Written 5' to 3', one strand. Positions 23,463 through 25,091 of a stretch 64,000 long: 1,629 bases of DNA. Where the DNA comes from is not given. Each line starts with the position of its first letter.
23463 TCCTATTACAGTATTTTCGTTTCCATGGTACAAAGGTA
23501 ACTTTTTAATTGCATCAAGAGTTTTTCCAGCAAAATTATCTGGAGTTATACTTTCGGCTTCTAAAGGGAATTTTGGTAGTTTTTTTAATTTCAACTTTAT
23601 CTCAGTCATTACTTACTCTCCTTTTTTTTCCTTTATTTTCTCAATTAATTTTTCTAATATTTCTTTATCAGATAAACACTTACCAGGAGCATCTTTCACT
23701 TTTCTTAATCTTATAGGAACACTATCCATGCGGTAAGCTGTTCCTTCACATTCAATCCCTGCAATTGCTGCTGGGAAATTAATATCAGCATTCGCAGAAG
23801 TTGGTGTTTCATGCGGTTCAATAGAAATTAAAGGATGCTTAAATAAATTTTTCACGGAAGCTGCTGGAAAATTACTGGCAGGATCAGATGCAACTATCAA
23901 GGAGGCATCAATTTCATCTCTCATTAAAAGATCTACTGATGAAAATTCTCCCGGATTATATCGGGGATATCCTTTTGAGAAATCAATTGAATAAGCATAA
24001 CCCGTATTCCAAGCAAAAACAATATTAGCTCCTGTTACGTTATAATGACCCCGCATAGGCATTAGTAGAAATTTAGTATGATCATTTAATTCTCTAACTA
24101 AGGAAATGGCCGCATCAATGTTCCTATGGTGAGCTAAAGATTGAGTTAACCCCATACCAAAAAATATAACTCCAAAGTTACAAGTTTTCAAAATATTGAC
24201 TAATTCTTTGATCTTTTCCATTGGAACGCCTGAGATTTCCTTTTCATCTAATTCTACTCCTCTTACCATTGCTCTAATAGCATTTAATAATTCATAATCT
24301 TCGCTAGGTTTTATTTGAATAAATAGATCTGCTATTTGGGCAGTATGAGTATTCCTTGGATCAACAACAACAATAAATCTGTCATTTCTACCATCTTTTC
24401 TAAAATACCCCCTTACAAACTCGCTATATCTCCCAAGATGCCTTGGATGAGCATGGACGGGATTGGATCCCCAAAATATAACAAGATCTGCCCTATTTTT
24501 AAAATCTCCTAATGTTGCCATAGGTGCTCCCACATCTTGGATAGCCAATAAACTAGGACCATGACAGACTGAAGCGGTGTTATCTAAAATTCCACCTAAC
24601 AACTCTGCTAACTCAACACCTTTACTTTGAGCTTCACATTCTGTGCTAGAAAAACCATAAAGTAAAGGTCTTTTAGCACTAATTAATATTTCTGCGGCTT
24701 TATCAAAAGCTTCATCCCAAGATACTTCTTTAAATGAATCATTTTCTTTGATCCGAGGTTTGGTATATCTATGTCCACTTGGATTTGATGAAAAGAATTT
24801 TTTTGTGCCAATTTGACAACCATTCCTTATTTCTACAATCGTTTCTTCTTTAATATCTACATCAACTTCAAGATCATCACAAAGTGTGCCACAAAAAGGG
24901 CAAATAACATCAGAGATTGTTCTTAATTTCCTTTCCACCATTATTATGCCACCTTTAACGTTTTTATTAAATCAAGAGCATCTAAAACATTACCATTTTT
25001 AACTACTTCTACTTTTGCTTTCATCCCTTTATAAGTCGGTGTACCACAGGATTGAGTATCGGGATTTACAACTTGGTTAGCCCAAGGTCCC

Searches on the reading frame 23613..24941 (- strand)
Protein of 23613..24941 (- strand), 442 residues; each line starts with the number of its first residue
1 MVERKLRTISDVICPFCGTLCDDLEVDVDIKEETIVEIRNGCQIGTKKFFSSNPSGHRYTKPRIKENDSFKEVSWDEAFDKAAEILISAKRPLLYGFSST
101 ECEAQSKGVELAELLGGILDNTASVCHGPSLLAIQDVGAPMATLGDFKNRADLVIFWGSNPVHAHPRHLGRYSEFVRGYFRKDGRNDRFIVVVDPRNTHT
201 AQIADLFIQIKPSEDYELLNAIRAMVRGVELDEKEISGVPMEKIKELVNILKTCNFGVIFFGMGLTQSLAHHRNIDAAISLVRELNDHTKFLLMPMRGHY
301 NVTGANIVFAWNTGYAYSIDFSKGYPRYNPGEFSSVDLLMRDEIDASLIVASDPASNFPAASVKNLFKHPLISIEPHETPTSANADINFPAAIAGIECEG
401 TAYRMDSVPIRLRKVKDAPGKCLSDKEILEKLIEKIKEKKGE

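Call 10: search_protein_families(library=pfam, proteins=[window:23613-24941:-], max_evalue=0.00001)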
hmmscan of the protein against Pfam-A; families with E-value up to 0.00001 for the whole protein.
window:23613-24941:- (442 aa): 1 family
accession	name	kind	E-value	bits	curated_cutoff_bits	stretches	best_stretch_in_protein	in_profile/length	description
PF00384.28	Molybdopterin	-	1.4e-20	74.1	24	1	58-435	1-353/353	Molybdopterin oxidoreductase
